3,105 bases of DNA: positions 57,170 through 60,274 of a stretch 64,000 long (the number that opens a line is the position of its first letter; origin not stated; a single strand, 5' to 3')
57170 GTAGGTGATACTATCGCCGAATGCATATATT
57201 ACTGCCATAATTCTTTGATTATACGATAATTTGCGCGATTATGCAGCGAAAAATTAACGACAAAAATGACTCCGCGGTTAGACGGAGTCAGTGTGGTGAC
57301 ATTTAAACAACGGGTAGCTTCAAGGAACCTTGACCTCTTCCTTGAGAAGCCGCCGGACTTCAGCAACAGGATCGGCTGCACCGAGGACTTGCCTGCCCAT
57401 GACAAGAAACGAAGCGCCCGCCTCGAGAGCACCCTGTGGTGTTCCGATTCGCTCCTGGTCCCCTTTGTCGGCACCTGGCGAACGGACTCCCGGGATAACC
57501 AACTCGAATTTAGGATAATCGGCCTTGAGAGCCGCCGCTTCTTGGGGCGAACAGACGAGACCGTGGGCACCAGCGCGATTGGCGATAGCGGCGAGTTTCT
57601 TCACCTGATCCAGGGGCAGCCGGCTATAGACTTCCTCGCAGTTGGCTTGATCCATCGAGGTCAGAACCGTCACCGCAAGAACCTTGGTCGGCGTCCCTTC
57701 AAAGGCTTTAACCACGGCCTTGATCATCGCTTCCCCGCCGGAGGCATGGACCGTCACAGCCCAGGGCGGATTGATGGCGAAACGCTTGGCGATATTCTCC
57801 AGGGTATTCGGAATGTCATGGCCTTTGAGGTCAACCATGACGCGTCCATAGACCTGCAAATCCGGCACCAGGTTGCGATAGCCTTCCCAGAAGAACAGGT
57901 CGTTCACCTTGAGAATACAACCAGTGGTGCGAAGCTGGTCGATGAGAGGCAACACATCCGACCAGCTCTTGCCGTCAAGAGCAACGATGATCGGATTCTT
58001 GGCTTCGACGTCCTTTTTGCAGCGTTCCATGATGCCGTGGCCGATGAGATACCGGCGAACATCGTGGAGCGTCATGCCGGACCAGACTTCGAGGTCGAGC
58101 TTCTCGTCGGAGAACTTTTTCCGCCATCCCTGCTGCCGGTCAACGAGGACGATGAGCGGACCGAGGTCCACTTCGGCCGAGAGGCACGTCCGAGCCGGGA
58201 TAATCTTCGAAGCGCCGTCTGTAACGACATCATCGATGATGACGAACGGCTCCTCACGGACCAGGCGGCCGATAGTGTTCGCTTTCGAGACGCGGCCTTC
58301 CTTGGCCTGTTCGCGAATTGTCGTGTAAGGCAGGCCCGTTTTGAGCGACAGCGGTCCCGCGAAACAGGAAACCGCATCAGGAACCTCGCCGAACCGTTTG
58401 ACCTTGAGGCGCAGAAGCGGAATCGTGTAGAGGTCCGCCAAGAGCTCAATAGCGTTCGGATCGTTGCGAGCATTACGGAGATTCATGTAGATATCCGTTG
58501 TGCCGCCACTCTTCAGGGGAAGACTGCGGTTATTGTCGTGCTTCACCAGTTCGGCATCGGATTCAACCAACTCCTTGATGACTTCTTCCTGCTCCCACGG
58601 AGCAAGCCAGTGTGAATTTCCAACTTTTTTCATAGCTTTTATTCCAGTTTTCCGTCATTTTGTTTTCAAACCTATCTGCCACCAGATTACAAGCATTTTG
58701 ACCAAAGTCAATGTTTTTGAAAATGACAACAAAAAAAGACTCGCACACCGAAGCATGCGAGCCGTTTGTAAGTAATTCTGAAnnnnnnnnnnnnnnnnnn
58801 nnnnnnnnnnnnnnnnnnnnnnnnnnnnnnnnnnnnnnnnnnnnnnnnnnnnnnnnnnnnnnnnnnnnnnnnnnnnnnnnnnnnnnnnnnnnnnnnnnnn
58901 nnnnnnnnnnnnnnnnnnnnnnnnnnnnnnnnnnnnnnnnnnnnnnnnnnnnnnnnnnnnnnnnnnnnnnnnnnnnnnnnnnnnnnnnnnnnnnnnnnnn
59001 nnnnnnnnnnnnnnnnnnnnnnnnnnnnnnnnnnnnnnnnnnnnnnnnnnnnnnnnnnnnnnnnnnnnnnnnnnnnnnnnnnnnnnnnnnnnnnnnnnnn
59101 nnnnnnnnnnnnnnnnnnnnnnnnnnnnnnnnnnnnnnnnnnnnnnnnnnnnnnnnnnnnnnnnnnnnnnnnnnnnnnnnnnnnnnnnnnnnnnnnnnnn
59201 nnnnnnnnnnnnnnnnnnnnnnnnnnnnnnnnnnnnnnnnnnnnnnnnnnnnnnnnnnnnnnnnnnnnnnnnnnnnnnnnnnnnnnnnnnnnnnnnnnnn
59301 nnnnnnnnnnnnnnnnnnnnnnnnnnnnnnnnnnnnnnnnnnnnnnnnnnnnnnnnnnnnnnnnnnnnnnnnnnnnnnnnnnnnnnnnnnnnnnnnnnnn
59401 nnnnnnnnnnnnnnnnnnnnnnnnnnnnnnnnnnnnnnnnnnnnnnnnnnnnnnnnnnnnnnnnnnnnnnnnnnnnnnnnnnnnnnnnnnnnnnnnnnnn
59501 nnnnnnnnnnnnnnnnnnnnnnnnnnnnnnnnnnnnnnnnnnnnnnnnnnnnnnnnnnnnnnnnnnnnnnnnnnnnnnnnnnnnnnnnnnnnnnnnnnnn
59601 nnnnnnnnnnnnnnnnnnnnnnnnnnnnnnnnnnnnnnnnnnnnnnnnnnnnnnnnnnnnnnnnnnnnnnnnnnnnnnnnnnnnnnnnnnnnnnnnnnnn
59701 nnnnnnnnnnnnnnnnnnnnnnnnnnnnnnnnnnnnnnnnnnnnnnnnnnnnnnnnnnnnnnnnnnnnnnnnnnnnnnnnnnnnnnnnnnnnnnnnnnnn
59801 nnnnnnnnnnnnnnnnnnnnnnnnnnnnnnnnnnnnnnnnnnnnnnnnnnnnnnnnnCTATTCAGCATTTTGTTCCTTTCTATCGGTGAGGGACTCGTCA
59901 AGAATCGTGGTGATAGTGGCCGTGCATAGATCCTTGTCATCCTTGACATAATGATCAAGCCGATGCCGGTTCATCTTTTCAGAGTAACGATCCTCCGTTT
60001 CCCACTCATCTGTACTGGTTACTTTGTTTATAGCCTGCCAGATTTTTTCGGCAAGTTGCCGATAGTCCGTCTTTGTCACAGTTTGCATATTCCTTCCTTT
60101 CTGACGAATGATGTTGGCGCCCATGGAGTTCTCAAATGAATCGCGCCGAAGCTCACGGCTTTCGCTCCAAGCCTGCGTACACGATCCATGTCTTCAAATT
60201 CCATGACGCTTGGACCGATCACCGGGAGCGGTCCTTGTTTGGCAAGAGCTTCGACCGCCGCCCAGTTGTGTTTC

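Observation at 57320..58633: Single-polypeptide OPRTase-ODCase (UMP-synthase-like PyrE-PyrF fusion) in a bacterium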

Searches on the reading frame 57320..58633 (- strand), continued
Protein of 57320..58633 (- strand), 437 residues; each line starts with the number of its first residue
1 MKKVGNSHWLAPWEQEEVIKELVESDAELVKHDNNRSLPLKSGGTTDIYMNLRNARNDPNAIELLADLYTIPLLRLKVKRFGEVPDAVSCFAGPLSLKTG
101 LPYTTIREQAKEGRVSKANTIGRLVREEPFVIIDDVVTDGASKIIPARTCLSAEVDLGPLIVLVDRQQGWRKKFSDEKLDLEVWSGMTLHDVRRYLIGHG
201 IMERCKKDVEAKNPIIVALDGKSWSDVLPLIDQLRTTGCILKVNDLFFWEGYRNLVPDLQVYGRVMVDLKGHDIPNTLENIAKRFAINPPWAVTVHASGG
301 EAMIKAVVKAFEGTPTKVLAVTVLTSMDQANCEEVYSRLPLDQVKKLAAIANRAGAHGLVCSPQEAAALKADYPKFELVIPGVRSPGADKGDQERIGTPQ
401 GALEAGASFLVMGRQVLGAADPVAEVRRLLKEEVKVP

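Call 34: predict_structure(alignment_id=A2)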
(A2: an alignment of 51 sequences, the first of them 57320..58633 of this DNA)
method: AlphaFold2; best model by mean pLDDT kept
length: 437 residues; sequences in the alignment: 51
mean_pLDDT: 90.2   pTM: 0.87
mean pLDDT of the five models: 90.2, 89.2, 89.0, 86.6, 86.3
residues with pLDDT >= 90: 311; 70-90: 95; 50-70: 31; < 50: 0
segments of 3 or more residues with pLDDT < 50: none
pLDDT, mean of each block of 10 residues (from residue 1): 81 96 94 89 84 93 97 96 87 97 89 68 94 93 93 96 93 93 95 96 93 95 89 93 90 89 94 93 91 94 97 96 70 63 93 97 92 97 82 73 94 91 93 85
secondary structure, 60 per line:
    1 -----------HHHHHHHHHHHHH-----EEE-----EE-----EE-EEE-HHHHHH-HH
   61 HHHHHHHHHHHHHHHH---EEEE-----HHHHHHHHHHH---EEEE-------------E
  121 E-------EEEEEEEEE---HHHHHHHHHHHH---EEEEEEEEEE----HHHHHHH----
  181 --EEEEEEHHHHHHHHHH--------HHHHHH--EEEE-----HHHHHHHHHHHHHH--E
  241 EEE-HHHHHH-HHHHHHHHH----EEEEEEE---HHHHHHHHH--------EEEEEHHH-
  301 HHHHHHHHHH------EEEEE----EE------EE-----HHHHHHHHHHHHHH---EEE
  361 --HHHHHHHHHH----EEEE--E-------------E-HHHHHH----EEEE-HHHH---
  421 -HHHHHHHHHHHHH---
elements in order: H12-24 E30-32 E48-50 H52-57 H59-76 E80-83 H89-99 E103-106 E129-137 H141-152 E156-165 H170-176 E183-188 H189-198 H207-212 E215-218 H224-237 E240-243 H245-250 H252-260 E265-271 H275-283 E292-296 H301-310 E317-321 H341-354 E358-360 H363-372 E377-380 H399-404 E409-412 H414-417 H422-434
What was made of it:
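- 58280..58321 (-): OPRT flexible catalytic loop, aa 105-118 (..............). R107 and K111 are equivalent to E. coli R99 and K103. Low pLDDT here (68) fits a mobile loop (call 34).
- On Orotate phosphoribosyltransferase (PyrE, type I PRTase): The model has pLDDT 90 (call 34).
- The model has pLDDT 90 and pTM 0.87 with an ordered junction (call 34).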

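Call 37: fold_search(model_id=the predicted structure, library=pdb)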
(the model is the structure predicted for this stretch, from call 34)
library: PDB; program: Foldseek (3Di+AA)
matches with E <= 10: 1912; with E <= 0.001: 650
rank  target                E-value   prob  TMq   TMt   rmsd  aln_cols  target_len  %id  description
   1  8cso_A                4.6e-18  1.00  0.46  0.85   3.1       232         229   38  Crystal Structure of Orotidine 5'-phosphate decarboxylase from Klebsiella pneumoniae in complex with Uridine-5'-monoph (released 2022-06-08)
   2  8cso_C                6.7e-18  1.00  0.46  0.84   3.3       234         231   38  Crystal Structure of Orotidine 5'-phosphate decarboxylase from Klebsiella pneumoniae in complex with Uridine-5'-monoph (released 2022-06-08)
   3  1eix_C                8.4e-18  1.00  0.46  0.84   3.2       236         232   35  STRUCTURE OF OROTIDINE 5'-MONOPHOSPHATE DECARBOXYLASE FROM E. COLI, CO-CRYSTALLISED WITH THE INHIBITOR BMP (released 2000-03-15)
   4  1eix_A                1.7e-17  1.00  0.45  0.82   3.3       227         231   36  STRUCTURE OF OROTIDINE 5'-MONOPHOSPHATE DECARBOXYLASE FROM E. COLI, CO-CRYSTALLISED WITH THE INHIBITOR BMP (released 2000-03-15)
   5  8cso_E                1.8e-17  1.00  0.47  0.86   3.0       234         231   38  Crystal Structure of Orotidine 5'-phosphate decarboxylase from Klebsiella pneumoniae in complex with Uridine-5'-monoph (released 2022-06-08)
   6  3uwq_A                1.6e-16  1.00  0.44  0.84   3.3       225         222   36  1.80 Angstrom resolution crystal structure of orotidine 5'-phosphate decarboxylase from Vibrio cholerae O1 biovar elto (released 2011-12-14)
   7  3uwq_B                2.3e-16  1.00  0.45  0.84   3.0       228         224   36  1.80 Angstrom resolution crystal structure of orotidine 5'-phosphate decarboxylase from Vibrio cholerae O1 biovar elto (released 2011-12-14)
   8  3ldv_A                3.5e-16  1.00  0.45  0.82   3.8       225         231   39  1.77 Angstrom resolution crystal structure of orotidine 5'-phosphate decarboxylase from Vibrio cholerae O1 biovar elto (released 2010-01-26)
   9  8dop_F                5.2e-16  1.00  0.44  0.82   3.2       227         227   38  Crystal structure of 2,3-diketo-5-methylthiopentyl-1-phosphate enolase-phosphatase from Klebsiella aerogenes (P1 Form) (released 2022-07-27)
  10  8ek7_C                6.2e-16  1.00  0.42  0.81   3.6       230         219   35  Crystal structure of Hepes and Mg bound 2,3-diketo-5-methylthiopentyl-1-phosphate enolase-phosphatase from Klebsiella  (released 2022-09-28)
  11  3ldv_B                6.9e-16  1.00  0.43  0.81   3.6       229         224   36  1.77 Angstrom resolution crystal structure of orotidine 5'-phosphate decarboxylase from Vibrio cholerae O1 biovar elto (released 2010-01-26)
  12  1dbt_B                9.1e-16  1.00  0.44  0.80   3.6       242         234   33  CRYSTAL STRUCTURE OF OROTIDINE 5'-MONOPHOSPHATE DECARBOXYLASE FROM BACILLUS SUBTILIS COMPLEXED WITH UMP (released 2000-03-06)
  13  8dop_G                1.3e-15  1.00  0.44  0.83   3.1       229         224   36  Crystal structure of 2,3-diketo-5-methylthiopentyl-1-phosphate enolase-phosphatase from Klebsiella aerogenes (P1 Form) (released 2022-07-27)
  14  8dop_H                1.3e-15  1.00  0.43  0.83   3.3       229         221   36  Crystal structure of 2,3-diketo-5-methylthiopentyl-1-phosphate enolase-phosphatase from Klebsiella aerogenes (P1 Form) (released 2022-07-27)
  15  8dop_A                1.5e-15  1.00  0.42  0.83   3.1       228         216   35  Crystal structure of 2,3-diketo-5-methylthiopentyl-1-phosphate enolase-phosphatase from Klebsiella aerogenes (P1 Form) (released 2022-07-27)
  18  1dbt_A                3.4e-15  1.00  0.44  0.79   3.6       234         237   35  CRYSTAL STRUCTURE OF OROTIDINE 5'-MONOPHOSPHATE DECARBOXYLASE FROM BACILLUS SUBTILIS COMPLEXED WITH UMP (released 2000-03-06)
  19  8cso_D                3.4e-15  1.00  0.44  0.83   3.4       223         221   38  Crystal Structure of Orotidine 5'-phosphate decarboxylase from Klebsiella pneumoniae in complex with Uridine-5'-monoph (released 2022-06-08)
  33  8cso_I                2.6e-14  1.00  0.44  0.85   3.1       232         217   36  Crystal Structure of Orotidine 5'-phosphate decarboxylase from Klebsiella pneumoniae in complex with Uridine-5'-monoph (released 2022-06-08)
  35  8cso_H                4.3e-14  1.00  0.41  0.83   3.3       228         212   35  Crystal Structure of Orotidine 5'-phosphate decarboxylase from Klebsiella pneumoniae in complex with Uridine-5'-monoph (released 2022-06-08)
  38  8cso_G                6.8e-13  1.00  0.40  0.82   3.4       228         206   33  Crystal Structure of Orotidine 5'-phosphate decarboxylase from Klebsiella pneumoniae in complex with Uridine-5'-monoph (released 2022-06-08)
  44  2wns_A                1.7e-11  1.00  0.37  0.76   3.0       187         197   23  Human Orotate phosphoribosyltransferase (OPRTase) domain of Uridine 5' -monophosphate synthase (UMPS) in complex with  (released 2009-08-11)
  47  8cso_J                8.6e-11  1.00  0.34  0.78   3.5       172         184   38  Crystal Structure of Orotidine 5'-phosphate decarboxylase from Klebsiella pneumoniae in complex with Uridine-5'-monoph (released 2022-06-08)
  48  2aee_B                8.6e-11  1.00  0.39  0.78   4.2       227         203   14  Crystal structure of Orotate phosphoribosyltransferase from Streptococcus pyogenes (released 2005-09-06)
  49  2aee_A                1.1e-10  1.00  0.40  0.79   4.9       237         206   14  Crystal structure of Orotate phosphoribosyltransferase from Streptococcus pyogenes (released 2005-09-06)
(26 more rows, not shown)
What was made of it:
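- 58019..58633 (-): N-terminal divergent OPRT (PyrE) domain, aa 1-205, including the native last OPRT helix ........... (aa 186-196). Foldseek to 2wns and 2aee (call 37).
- On Orotate phosphoribosyltransferase (PyrE, type I PRTase): In the Foldseek search of the PDB, the PRTase folds listed among the best 50 matches for the N-half are human OPRT 2wns (TMt 0.76, E 1.7e-11) and S. pyogenes OPRT 2aee (TMt 0.78-0.79) (call 37).
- On Orotidine 5'-phosphate decarboxylase (PyrF): Foldseek to 8cso, 1eix, 3uwq and 1dbt gives TMt 0.79-0.86 and E down to 4.6e-18 (call 37).
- Checked: The AlphaFold model (pLDDT 90.2, pTM 0.87; call 34) superposes on human and S. pyogenes OPRT with target-normalised TM-score (TMt) 0.76-0.79, and on bacterial PyrF with TMt about 0.85 (call 37).
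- Foldseek matches both folds (call 37).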

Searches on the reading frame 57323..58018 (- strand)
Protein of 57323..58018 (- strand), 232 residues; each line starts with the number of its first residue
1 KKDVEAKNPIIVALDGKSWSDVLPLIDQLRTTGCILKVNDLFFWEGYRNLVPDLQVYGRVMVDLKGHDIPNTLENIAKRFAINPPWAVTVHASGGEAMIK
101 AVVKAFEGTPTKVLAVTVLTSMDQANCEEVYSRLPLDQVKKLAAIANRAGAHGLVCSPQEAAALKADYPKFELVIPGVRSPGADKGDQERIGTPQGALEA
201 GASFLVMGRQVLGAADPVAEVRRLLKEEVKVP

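Call 70: search_solved_structures(query=window:57323-58018:-, max_evalue=10)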
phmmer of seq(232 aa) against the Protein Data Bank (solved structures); distinct sequences matched with E-value up to 10: 93 (the best 60 are shown).
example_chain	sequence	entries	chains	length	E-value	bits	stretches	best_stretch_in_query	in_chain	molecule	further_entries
8dop_A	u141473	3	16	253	4.4e-40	140.9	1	6-222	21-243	2,3-diketo-5-methylthiopentyl-1-phosphate enolase-phosphatase | Orotidine 5'-phosphate decarboxylase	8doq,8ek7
8cso_A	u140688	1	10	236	1.5e-39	139.2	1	10-224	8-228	Orotidine 5'-phosphate decarboxylase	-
1eix_A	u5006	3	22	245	4.3e-39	137.7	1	7-222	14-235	OROTIDINE 5'-MONOPHOSPHATE DECARBOXYLASE | OROTIDINE 5'-PHOSPHATE DECARBOXYLASE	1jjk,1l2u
3ldv_A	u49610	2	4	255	1e-38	136.4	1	9-219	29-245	Orotidine 5'-phosphate decarboxylase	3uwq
3tr2_A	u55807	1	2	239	3.4e-34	121.6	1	9-224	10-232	Orotidine 5'-phosphate decarboxylase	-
3tfx_A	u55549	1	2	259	1.4e-30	109.8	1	8-227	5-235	Orotidine 5'-phosphate decarboxylase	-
2yyt_A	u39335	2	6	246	2.5e-28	102.4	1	8-225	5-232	Orotidine 5'-phosphate decarboxylase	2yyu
27hh_A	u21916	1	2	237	1.8e-26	96.4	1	7-226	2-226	Orotidine 5'-phosphate decarboxylase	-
1dbt_A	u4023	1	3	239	3.4e-26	95.5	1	8-222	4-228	OROTIDINE 5'-PHOSPHATE DECARBOXYLASE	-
3ru6_A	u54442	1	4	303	1e-18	71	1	10-226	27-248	Orotidine 5'-phosphate decarboxylase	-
1vqt_A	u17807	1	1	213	3.5e-07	33.3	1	59-225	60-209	Orotidine 5'-phosphate decarboxylase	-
4df0_A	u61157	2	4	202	6.3e-07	32.4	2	6-92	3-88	Orotidine 5'-phosphate decarboxylase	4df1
4muz_A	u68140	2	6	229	1.9e-06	30.9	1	35-225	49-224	Orotidine 5'-phosphate decarboxylase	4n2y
4gc4_A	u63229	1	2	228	1e-05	28.5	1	5-225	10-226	Orotidine 5'-phosphate decarboxylase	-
3nqd_A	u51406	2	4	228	1e-05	28.5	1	5-224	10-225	Orotidine 5'-phosphate decarboxylase | Orotidine 5'-monophosphate decarboxylase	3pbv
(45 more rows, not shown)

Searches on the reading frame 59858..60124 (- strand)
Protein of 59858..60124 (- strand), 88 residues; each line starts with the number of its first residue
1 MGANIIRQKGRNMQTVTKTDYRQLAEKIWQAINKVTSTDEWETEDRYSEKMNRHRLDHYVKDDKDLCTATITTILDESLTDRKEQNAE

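Call 65: search_protein_families(library=pfam, proteins=[window:59858-60124:-], max_evalue=0.01)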
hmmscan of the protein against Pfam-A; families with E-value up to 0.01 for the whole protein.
window:59858-60124:- (88 aa): 0 families
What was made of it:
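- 59858..60088 (-): Small 76-aa ORF of unknown function between pyrD and pyrC. No Pfam hit (call 65).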
